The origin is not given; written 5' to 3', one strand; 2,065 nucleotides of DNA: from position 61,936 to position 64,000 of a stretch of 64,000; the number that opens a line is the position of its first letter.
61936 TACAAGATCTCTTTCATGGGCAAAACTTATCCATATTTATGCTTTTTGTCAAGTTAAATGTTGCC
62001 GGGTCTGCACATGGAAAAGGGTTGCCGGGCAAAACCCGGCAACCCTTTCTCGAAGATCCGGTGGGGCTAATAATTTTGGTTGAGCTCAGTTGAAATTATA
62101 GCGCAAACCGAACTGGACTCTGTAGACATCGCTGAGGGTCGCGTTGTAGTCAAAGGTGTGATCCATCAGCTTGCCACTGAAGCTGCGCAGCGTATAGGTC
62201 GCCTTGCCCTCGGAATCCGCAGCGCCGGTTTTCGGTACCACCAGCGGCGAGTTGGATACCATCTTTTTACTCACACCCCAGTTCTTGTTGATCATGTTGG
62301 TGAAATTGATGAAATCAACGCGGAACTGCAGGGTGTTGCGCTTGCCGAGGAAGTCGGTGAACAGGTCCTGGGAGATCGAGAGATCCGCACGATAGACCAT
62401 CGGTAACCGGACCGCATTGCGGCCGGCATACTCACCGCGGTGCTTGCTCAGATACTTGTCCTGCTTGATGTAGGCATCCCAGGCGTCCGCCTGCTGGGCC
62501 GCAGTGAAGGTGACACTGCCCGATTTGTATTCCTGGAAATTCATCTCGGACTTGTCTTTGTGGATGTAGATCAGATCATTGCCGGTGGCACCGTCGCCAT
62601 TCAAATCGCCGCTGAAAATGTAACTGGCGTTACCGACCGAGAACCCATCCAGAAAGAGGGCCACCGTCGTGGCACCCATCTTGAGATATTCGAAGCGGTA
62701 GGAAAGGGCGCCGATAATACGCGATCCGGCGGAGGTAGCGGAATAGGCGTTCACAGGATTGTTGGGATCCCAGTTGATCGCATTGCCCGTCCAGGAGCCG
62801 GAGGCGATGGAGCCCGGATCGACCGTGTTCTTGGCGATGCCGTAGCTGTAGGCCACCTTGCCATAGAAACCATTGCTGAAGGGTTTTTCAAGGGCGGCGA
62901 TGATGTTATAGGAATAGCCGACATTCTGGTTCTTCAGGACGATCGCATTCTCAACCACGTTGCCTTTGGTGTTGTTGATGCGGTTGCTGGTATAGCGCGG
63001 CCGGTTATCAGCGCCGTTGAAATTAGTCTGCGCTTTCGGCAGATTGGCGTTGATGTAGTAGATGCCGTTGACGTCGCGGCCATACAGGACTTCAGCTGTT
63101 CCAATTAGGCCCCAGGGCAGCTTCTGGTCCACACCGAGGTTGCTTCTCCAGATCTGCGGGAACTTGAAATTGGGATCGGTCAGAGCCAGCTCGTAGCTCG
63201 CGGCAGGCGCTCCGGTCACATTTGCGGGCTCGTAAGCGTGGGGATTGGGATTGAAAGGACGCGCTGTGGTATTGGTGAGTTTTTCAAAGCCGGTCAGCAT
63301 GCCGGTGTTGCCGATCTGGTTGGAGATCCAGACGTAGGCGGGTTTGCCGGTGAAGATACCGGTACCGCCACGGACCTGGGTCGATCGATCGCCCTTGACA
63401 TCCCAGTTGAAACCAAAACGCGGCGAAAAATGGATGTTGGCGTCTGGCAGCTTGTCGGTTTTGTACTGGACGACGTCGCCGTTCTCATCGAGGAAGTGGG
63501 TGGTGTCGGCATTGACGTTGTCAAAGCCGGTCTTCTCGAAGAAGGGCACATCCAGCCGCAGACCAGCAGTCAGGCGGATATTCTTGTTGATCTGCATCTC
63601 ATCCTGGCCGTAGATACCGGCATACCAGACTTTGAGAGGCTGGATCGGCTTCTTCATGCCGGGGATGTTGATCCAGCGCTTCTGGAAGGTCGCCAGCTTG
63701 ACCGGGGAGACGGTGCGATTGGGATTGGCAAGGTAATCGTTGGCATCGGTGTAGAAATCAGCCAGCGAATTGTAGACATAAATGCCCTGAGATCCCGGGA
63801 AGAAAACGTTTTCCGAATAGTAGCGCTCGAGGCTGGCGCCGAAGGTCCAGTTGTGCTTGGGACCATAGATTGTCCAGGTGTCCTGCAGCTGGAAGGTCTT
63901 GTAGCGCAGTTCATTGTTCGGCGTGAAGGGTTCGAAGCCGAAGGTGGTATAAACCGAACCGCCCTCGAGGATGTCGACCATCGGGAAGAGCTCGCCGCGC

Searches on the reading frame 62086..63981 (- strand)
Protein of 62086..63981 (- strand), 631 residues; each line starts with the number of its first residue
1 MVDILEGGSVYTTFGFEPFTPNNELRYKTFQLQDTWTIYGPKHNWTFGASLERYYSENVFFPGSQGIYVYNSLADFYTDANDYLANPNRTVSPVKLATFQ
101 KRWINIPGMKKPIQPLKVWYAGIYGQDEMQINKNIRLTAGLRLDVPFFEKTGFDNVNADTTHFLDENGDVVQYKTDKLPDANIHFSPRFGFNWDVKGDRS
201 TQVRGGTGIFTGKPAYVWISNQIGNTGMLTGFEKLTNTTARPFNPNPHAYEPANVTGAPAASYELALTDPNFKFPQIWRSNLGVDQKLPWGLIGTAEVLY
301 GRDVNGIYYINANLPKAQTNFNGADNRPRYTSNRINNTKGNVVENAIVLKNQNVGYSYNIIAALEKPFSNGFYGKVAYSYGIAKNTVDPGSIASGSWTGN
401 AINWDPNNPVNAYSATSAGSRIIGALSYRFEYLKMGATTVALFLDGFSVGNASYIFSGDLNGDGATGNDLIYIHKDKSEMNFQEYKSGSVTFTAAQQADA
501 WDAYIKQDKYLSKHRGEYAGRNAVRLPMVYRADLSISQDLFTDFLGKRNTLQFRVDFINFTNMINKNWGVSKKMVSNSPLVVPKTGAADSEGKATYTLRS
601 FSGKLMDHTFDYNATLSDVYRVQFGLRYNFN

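Call 11: search_protein_families(library=pfam, proteins=[window:62086-63981:-], max_evalue=0.001)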
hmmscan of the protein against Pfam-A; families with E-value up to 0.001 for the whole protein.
window:62086-63981:- (631 aa): 1 family
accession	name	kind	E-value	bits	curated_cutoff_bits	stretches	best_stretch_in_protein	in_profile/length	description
PF25183.1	OMP_b-brl_4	-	2.5e-34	119.3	30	1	11-565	268-810/838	Outer membrane beta barrel domain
